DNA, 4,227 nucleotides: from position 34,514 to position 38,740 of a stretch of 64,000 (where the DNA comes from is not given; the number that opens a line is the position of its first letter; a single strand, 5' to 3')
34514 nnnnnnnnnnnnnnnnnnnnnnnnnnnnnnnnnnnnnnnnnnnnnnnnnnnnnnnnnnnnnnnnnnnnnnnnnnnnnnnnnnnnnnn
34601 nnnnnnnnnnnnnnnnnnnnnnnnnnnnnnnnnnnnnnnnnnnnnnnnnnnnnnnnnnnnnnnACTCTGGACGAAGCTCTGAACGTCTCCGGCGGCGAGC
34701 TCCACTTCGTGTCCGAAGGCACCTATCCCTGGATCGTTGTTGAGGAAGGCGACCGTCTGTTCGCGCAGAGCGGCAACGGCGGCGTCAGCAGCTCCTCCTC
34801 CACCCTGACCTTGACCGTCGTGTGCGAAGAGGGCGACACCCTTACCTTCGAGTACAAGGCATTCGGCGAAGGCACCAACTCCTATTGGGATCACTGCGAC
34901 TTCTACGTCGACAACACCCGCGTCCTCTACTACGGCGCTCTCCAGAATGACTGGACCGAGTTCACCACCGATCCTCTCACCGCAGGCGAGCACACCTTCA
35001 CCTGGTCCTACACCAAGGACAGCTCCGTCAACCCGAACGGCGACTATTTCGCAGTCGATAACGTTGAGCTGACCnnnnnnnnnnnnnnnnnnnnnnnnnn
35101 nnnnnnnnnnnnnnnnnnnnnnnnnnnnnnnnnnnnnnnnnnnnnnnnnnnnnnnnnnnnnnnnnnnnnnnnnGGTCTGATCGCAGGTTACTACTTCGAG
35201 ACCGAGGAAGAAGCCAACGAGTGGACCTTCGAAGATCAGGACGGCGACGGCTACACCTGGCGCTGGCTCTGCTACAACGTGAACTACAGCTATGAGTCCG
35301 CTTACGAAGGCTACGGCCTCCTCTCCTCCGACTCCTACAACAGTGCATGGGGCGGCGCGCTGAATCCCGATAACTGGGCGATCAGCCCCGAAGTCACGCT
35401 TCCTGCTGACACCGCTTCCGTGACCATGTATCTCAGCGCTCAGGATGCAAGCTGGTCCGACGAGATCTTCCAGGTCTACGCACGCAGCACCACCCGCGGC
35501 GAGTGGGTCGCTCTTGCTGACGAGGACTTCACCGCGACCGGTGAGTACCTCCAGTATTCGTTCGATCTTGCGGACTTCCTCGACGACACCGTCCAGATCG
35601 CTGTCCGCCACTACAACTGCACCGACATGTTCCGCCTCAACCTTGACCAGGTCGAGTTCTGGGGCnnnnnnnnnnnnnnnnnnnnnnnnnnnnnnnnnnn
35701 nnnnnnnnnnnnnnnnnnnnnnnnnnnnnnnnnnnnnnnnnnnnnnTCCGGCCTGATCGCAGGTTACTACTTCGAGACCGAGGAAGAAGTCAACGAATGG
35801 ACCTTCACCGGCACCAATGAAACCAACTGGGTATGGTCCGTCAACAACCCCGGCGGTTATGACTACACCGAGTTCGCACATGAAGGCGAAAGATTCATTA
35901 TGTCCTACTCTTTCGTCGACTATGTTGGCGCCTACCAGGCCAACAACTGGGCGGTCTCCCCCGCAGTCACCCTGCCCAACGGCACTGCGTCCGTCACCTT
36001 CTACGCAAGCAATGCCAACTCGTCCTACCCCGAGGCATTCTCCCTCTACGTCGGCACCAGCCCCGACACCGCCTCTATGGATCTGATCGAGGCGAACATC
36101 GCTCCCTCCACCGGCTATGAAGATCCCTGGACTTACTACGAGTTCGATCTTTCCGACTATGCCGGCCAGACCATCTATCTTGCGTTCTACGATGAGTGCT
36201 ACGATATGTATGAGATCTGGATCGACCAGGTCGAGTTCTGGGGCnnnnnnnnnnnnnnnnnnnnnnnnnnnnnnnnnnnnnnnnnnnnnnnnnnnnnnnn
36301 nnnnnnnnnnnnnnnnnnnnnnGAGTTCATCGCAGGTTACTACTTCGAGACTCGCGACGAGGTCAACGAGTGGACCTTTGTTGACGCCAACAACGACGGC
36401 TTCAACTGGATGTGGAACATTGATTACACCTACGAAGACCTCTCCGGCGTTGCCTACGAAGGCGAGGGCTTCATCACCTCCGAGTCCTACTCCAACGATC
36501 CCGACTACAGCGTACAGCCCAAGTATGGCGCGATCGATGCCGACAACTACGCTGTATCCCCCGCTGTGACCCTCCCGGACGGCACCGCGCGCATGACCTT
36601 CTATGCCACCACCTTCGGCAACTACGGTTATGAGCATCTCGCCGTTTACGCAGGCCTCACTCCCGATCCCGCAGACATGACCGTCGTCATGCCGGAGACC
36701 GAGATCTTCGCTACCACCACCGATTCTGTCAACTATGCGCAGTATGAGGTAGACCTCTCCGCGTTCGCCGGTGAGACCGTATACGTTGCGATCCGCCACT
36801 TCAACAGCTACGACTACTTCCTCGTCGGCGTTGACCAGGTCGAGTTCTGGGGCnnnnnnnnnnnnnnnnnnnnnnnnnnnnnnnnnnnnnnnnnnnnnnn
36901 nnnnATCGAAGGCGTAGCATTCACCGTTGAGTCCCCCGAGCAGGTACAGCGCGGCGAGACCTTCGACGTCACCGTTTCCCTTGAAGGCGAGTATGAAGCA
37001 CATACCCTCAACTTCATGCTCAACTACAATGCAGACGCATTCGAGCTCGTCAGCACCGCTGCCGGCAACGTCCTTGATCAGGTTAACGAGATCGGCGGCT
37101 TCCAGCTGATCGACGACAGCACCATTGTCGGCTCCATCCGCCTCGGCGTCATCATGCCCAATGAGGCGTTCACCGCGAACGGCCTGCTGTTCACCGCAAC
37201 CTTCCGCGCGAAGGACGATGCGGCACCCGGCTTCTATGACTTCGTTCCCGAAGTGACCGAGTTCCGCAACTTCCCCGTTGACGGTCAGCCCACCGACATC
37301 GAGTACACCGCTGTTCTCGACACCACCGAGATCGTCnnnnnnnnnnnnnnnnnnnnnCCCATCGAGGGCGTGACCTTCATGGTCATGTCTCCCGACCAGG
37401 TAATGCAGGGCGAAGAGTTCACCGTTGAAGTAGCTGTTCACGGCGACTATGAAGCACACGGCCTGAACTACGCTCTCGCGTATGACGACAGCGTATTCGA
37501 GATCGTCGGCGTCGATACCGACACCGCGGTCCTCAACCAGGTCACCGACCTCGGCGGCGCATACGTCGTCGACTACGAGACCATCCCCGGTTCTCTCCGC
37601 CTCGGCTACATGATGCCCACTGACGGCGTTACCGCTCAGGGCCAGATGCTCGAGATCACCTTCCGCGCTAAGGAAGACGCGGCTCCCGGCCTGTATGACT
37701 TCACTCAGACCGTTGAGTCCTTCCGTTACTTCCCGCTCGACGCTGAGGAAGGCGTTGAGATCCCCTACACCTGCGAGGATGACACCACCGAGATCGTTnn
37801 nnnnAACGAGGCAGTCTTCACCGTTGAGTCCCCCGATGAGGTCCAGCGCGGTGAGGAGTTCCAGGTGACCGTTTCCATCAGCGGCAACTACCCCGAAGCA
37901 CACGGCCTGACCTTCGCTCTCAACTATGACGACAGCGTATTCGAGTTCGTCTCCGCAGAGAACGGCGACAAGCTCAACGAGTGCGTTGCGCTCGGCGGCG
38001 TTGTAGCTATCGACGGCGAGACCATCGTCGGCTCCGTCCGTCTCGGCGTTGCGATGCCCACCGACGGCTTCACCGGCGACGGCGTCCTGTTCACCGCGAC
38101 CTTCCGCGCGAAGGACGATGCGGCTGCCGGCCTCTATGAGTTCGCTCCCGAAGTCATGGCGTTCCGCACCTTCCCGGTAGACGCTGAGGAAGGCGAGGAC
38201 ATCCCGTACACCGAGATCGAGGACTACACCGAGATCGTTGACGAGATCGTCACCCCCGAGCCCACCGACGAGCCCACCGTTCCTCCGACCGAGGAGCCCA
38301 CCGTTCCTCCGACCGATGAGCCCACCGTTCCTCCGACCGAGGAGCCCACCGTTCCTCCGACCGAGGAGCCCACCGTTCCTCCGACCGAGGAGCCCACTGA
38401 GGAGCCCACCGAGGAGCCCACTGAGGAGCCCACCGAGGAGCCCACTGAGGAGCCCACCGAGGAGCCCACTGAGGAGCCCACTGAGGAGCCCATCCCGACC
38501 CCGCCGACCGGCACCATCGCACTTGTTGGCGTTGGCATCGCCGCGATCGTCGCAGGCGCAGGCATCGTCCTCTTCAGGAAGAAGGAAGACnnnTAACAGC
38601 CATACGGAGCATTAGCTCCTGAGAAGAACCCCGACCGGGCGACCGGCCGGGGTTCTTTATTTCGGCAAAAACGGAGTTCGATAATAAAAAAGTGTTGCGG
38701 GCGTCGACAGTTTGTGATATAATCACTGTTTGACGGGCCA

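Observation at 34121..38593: Non-cellulosomal scaffoldin-like surface protein combining 4 cohesins with 3 adhesin-type modules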

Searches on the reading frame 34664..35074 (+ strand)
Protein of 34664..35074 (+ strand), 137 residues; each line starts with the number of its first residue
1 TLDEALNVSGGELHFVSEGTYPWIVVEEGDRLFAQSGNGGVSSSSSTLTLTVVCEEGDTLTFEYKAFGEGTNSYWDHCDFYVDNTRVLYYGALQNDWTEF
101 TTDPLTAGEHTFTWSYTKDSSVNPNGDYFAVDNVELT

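Call 7: search_protein_families(library=pfam, proteins=[window:34664-35074:+], max_evalue=1)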
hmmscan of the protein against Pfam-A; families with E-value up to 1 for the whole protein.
window:34664-35074:+ (137 aa): 2 families
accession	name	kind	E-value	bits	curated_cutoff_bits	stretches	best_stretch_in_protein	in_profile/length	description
PF16640.11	Big_3_5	-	0.00025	22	35.5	1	76-124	29-77/88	Bacterial Ig-like domain (group 3)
PF13860.13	FlgD_ig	-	0.035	14.5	27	0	104-128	44-69/79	FlgD Ig-like domain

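Call 8: search_protein_families(library=ncbifam, proteins=[window:34664-35074:+], max_evalue=1)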
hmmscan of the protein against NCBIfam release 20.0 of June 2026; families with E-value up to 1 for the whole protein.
window:34664-35074:+ (137 aa): 0 families

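Call 34: search_solved_structures(query=A1, max_evalue=1)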
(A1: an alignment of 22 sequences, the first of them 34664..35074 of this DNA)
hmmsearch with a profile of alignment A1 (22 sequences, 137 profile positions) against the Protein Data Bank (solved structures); distinct sequences matched with E-value up to 1: 12.
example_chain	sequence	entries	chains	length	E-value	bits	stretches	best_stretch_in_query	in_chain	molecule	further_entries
6gyb_b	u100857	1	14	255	0.0048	20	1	93-128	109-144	VirB9 protein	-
7r8p_A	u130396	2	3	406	0.052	16.7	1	26-97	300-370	ATP-grasp domain-containing protein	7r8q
9vqm_A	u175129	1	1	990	0.14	15.3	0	42-136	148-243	Endosome/lysosome-associated apoptosis and autophagy regulator 1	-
9vqm_B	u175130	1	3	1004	0.14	15.3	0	42-136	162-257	Endosome/lysosome-associated apoptosis and autophagy regulator 1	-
9vql_A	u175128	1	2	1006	0.14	15.2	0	42-136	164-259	Endosome/lysosome-associated apoptosis and autophagy regulator 1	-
8zvk_A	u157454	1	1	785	0.19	14.8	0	95-116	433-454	AaBgIC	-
3vsm_A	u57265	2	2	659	0.47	13.6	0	20-53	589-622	Occlusion-derived virus envelope protein E66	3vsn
3i0t_A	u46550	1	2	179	0.63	13.2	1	73-119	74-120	BH3703 protein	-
2ia1_A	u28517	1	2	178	0.63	13.2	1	73-119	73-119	BH3703 protein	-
1ag6_A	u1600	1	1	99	0.95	12.6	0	9-33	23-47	PLASTOCYANIN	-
1ylb_B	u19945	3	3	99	0.97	12.6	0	9-33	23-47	Plastocyanin, chloroplast | PLASTOCYANIN | Plastocyanin, chloroplastic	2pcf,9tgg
1oow_A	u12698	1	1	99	0.98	12.5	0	9-33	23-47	Plastocyanin, chloroplast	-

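Call 35: search_protein_families(library=pfam, alignment_id=A1, max_evalue=0.1)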
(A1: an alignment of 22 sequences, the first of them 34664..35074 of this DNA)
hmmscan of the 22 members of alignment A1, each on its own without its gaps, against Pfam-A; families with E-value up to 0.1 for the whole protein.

A. member 1, window:34664-35074:+ (137 aa): 2 families
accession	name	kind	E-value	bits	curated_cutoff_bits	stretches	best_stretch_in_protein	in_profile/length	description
PF16640.11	Big_3_5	-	0.00025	22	35.5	1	76-124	29-77/88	Bacterial Ig-like domain (group 3)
PF13860.13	FlgD_ig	-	0.035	14.5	27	0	104-128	44-69/79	FlgD Ig-like domain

B. families by the number of members that match (of 22 scanned): 10 families
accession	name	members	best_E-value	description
PF16640.11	Big_3_5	8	0.00025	Bacterial Ig-like domain (group 3)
PF16841.11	CBM60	4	0.00083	Ca-dependent carbohydrate-binding module xylan-binding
PF13860.13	FlgD_ig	2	0.0025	FlgD Ig-like domain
PF17996.7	CE2_N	2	0.011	Carbohydrate esterase 2 N-terminal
PF01105.29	EMP24_GP25L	1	0.0019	emp24/gp25L/p24 family/GOLD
PF12690.13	BsuPI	1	0.0079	Intracellular proteinase inhibitor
PF03896.21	TRAP_alpha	1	0.019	Translocon-associated protein (TRAP), alpha subunit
PF22221.2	NigD_N-like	1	0.04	Lipoprotein BF3042 OB domain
PF06656.16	Tenui_PVC2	1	0.056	Tenuivirus PVC2 protein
PF04850.18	Baculo_E66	1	0.09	Baculovirus E66 occlusion-derived virus envelope protein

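Call 42: predict_structure(alignment_id=A1)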
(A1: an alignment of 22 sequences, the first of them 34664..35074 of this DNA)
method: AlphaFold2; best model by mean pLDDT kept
length: 137 residues; sequences in the alignment: 22
mean_pLDDT: 91.7   pTM: 0.87
mean pLDDT of the five models: 91.7, 91.6, 90.9, 90.6, 89.9
residues with pLDDT >= 90: 102; 70-90: 26; 50-70: 9; < 50: 0
segments of 3 or more residues with pLDDT < 50: none
pLDDT, mean of each block of 10 residues (from residue 1): 95 94 94 92 93 98 89 80 95 91 98 93 76 98
secondary structure, 60 per line:
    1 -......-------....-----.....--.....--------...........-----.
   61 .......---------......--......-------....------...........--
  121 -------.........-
elements in order: H2-6 E15-18 E24-28 E31-35 E44-54 E60-67 E77-82 E85-90 E98-101 E108-118 E128-136

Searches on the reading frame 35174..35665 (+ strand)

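Call 7: search_protein_families(library=pfam, proteins=[window:35174-35665:+], max_evalue=1)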
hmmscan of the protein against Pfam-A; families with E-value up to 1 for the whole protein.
window:35174-35665:+ (164 aa): 2 families
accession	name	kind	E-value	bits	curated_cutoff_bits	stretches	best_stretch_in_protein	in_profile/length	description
PF07675.18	Cleaved_Adhesin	-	2.3e-21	76.9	21.4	1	8-161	8-173/174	Cleaved Adhesin Domain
PF11832.13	DUF3352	-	0.066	12.2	26.8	1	79-144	43-108/536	Protein of unknown function (DUF3352)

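Call 8: search_protein_families(library=ncbifam, proteins=[window:35174-35665:+], max_evalue=1)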
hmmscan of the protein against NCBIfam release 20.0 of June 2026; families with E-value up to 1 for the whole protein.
window:35174-35665:+ (164 aa): 1 family
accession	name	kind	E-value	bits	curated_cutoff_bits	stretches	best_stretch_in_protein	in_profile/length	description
NF038128.1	choice_anch_J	domain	2e-14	54.1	30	1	8-161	6-161/162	choice-of-anchor J domain-containing protein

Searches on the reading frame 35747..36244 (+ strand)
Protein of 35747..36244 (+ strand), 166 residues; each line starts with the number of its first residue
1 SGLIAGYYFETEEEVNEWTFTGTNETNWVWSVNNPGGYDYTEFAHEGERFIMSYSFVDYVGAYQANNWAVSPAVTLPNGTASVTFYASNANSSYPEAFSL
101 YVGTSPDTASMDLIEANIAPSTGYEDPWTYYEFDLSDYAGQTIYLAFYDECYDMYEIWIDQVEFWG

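Call 7: search_protein_families(library=pfam, proteins=[window:35747-36244:+], max_evalue=1)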
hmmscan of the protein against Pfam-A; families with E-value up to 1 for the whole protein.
window:35747-36244:+ (166 aa): 2 families
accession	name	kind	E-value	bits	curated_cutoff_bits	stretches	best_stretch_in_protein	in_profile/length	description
PF07675.18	Cleaved_Adhesin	-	2.3e-06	28.1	21.4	1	9-161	8-171/174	Cleaved Adhesin Domain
PF20773.4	InhA-like_MAM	-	0.0096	15.9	26.9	1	122-157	117-155/191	Immune inhibitor A-like, MAM domain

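Call 8: search_protein_families(library=ncbifam, proteins=[window:35747-36244:+], max_evalue=1)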
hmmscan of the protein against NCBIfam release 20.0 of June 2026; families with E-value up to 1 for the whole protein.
window:35747-36244:+ (166 aa): 1 family
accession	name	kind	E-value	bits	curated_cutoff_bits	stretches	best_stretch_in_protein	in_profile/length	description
NF038128.1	choice_anch_J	domain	4.5e-18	66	30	1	9-163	6-161/162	choice-of-anchor J domain-containing protein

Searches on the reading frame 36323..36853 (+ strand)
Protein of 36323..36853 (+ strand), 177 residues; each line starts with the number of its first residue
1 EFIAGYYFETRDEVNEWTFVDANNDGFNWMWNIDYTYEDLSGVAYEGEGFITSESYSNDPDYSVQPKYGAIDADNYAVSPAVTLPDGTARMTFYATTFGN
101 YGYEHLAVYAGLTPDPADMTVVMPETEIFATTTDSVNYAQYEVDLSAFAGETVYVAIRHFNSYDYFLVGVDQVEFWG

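Call 7: search_protein_families(library=pfam, proteins=[window:36323-36853:+], max_evalue=1)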
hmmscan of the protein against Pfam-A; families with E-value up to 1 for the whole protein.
window:36323-36853:+ (177 aa): 1 family
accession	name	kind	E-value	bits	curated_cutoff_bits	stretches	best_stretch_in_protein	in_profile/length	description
PF07675.18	Cleaved_Adhesin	-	7e-17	62.4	21.4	1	8-174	8-173/174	Cleaved Adhesin Domain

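Call 8: search_protein_families(library=ncbifam, proteins=[window:36323-36853:+], max_evalue=1)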
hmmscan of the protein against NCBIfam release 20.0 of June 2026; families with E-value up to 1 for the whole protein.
window:36323-36853:+ (177 aa): 1 family
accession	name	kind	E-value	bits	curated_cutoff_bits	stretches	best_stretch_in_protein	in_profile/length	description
NF038128.1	choice_anch_J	domain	1.2e-16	61.3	30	1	8-174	6-161/162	choice-of-anchor J domain-containing protein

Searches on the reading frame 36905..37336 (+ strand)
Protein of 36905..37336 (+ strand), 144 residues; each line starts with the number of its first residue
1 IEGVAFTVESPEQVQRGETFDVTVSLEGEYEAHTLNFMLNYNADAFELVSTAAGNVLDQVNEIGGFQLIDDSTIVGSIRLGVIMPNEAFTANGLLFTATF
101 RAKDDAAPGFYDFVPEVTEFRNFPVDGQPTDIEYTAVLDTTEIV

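Call 7: search_protein_families(library=pfam, proteins=[window:36905-37336:+], max_evalue=1)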
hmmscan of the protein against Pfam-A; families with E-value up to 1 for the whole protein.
window:36905-37336:+ (144 aa): 2 families
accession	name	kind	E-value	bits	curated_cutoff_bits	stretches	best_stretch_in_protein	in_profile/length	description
PF00963.24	Cohesin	-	1.3e-09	38.8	24.1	1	4-112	1-110/139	Cohesin domain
PF13584.12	BatD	-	0.12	13.5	24.1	1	10-55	4-42/92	BatD DUF11 like domain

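Call 8: search_protein_families(library=ncbifam, proteins=[window:36905-37336:+], max_evalue=1)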
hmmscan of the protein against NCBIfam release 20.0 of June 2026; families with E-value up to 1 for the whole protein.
window:36905-37336:+ (144 aa): 0 families

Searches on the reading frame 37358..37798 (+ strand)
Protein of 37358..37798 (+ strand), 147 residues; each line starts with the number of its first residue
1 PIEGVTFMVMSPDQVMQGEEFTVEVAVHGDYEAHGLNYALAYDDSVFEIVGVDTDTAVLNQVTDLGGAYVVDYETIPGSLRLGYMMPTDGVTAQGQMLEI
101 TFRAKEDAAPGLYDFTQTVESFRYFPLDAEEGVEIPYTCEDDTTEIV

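Call 7: search_protein_families(library=pfam, proteins=[window:37358-37798:+], max_evalue=1)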
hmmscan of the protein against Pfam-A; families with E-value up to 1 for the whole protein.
window:37358-37798:+ (147 aa): 2 families
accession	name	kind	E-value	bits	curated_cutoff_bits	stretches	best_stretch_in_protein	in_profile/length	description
PF00963.24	Cohesin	-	6.5e-12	46.3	24.1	1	13-119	9-115/139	Cohesin domain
PF13584.12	BatD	-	0.15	13.1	24.1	1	10-51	3-37/92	BatD DUF11 like domain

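Call 8: search_protein_families(library=ncbifam, proteins=[window:37358-37798:+], max_evalue=1)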
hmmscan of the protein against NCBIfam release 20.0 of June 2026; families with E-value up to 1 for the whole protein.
window:37358-37798:+ (147 aa): 1 family
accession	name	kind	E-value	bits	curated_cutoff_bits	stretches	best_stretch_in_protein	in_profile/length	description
NF010246.0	PRK13693.1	equivalog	0.037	14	203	1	39-104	39-106/142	(3R)-hydroxyacyl-ACP dehydratase subunit HadB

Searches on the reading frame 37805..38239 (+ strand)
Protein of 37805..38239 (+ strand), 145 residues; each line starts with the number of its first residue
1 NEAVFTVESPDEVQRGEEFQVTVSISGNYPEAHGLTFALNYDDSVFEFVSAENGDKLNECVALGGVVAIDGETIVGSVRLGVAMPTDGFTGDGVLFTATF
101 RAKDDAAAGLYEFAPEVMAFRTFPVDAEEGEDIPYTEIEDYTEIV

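Call 7: search_protein_families(library=pfam, proteins=[window:37805-38239:+], max_evalue=1)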
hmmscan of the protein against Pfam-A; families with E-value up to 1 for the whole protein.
window:37805-38239:+ (145 aa): 2 families
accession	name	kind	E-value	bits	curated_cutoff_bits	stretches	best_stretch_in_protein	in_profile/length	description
PF00963.24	Cohesin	-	8.2e-11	42.7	24.1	1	5-111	3-110/139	Cohesin domain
PF13584.12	BatD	-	0.17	13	24.1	1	9-31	4-26/92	BatD DUF11 like domain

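Call 8: search_protein_families(library=ncbifam, proteins=[window:37805-38239:+], max_evalue=1)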
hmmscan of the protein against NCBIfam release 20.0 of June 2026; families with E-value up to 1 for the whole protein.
window:37805-38239:+ (145 aa): 0 families

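Call 51: search_solved_structures(query=window:37805-38239:+, max_evalue=1)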
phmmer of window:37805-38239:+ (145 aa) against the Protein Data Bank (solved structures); distinct sequences matched with E-value up to 1: 9.
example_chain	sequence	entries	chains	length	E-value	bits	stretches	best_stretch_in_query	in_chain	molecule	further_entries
2jh2_A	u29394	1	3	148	0.00056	22.9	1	6-56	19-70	O-GLCNACASE NAGJ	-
2o4e_A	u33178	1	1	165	0.00073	22.5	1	6-56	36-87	O-GlcNAcase nagJ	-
2ozn_A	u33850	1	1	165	0.00073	22.5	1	6-56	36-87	O-GlcNAcase nagJ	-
2w1n_A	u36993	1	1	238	0.0014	21.6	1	6-55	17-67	O-GLCNACASE NAGJ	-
2i7f_A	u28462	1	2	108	0.041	16.9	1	65-130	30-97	Ferredoxin component of dioxygenase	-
5nrm_A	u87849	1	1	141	0.33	13.9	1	16-110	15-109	Endoglucanase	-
5nrk_A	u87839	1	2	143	0.34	13.9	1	16-110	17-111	Endoglucanase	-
6z16_A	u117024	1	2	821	0.35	13.9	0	62-107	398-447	Multisubunit Na+/H+ antiporter, A subunit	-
8dy7_C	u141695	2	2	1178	0.85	12.6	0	39-136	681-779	DNA-directed RNA polymerase subunit beta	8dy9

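Call 67: search_solved_structures(query=A6, max_evalue=0.01)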
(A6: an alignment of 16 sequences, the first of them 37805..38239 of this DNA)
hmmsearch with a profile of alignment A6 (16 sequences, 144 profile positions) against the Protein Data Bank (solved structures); distinct sequences matched with E-value up to 0.01: 15.
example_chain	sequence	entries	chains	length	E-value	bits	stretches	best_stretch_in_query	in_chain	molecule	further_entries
4ums_A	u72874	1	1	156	3.1e-05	26.7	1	30-141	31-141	CELLULOSOMAL ANCHORING SCAFFOLDIN B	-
1g1k_A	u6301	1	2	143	7.6e-05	25.5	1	7-114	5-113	SCAFFOLDING PROTEIN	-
2vn5_A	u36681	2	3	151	0.0001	25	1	10-114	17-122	SCAFFOLDING PROTEIN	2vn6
6kgc_A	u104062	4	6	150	0.00022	24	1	9-143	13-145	Probably cellulosomal scaffolding protein, secreted cellulose-binding and cohesin domain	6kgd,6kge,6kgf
6kg8_A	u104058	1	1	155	0.00024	23.8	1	9-143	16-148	Probably cellulosomal scaffolding protein, secreted cellulose-binding and cohesin domain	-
3ul4_A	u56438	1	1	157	0.00063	22.5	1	11-115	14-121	Cellulosome-anchoring protein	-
5lxv_A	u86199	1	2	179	0.00086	22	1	5-116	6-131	Scaffoldin C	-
5nrk_A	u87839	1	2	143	0.0028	20.4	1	10-110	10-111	Endoglucanase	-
2jh2_A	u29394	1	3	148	0.003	20.3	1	10-71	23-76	O-GLCNACASE NAGJ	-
2w1n_A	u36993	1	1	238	0.0031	20.3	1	10-53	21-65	O-GLCNACASE NAGJ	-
5nrm_A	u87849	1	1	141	0.0031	20.2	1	12-110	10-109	Endoglucanase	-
2ozn_A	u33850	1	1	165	0.0037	20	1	10-69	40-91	O-GlcNAcase nagJ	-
2o4e_A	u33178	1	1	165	0.0037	20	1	10-69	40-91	O-GlcNAcase nagJ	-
8ajy_A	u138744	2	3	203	0.0053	19.5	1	15-114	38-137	Cell-wall anchoring protein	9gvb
4iu2_A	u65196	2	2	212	0.0056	19.4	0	15-114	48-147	Cell-wall anchoring protein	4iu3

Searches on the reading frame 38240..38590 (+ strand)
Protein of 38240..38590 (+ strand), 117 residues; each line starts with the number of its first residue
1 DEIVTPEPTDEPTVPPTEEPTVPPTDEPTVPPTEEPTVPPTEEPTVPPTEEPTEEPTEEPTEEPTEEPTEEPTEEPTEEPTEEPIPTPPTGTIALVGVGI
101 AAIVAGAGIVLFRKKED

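Call 7: search_protein_families(library=pfam, proteins=[window:38240-38590:+], max_evalue=1)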
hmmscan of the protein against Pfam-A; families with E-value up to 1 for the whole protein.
window:38240-38590:+ (117 aa): 2 families
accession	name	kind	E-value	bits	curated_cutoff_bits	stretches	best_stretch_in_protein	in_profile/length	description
PF04886.17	PT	-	6.5e-15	54.8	26.2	1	7-37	1-31/36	PT disordered repeat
PF00746.26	Gram_pos_anchor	-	0.012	16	20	1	90-117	15-42/43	LPXTG cell wall anchor motif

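Call 8: search_protein_families(library=ncbifam, proteins=[window:38240-38590:+], max_evalue=1)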
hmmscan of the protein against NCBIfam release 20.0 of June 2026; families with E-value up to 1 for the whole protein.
window:38240-38590:+ (117 aa): 11 families
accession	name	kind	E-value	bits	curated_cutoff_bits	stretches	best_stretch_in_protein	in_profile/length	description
NF041335.1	surf_glcprot_Halo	equivalog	1.2e-07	30.3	1100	1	47-105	801-858/862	ArtA-dependent S-layer glycoprotein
NF006933.0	PRK09418.1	equivalog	0.0011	17.2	1419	1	10-115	665-776/780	bifunctional 2',3'-cyclic-nucleotide 2'-phosphodiesterase/3'-nucleotidase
TIGR01167.1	LPXTG_anchor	domain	0.0014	19.2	15.9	1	90-116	8-33/34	LPXTG cell wall anchor domain-containing protein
NF033846.1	Rumino_NPXTG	domain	0.0088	16.3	23.5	1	90-116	4-30/30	NPXTG-anchored protein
NF058571.1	GVDTG_CTERM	domain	0.026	14.8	29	1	94-114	23-43/44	GVDTG sorting domain-containing protein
NF005411.0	PRK06975.1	equivalog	0.12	10.6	414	1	46-114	284-350/660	fused uroporphyrinogen-III synthase HemD/membrane protein HemX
NF049901.1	EndglycodaseB1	equivalog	0.13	10.8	900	1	45-115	486-558/559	endo-beta-N-acetylglucosaminidase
NF038119.1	PEP_CTERM_MHFG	equivalog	0.25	11.6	100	1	24-104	171-255/260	MHFG family PEP-CTERM protein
NF041528.1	strep_LAETG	domain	0.25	11.2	30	1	94-114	13-33/35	LAETG motif-containing sortase-dependent surface protein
TIGR04081.4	TIGR04081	equivalog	0.37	10.6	30.5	1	95-111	10-26/27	SbtA family thio(seleno)oxazole RiPP natural product precursor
NF041527.1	SCO1860_LAETG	equivalog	0.57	9.3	200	1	46-113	234-303/306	SCO1860 family LAETG-anchored protein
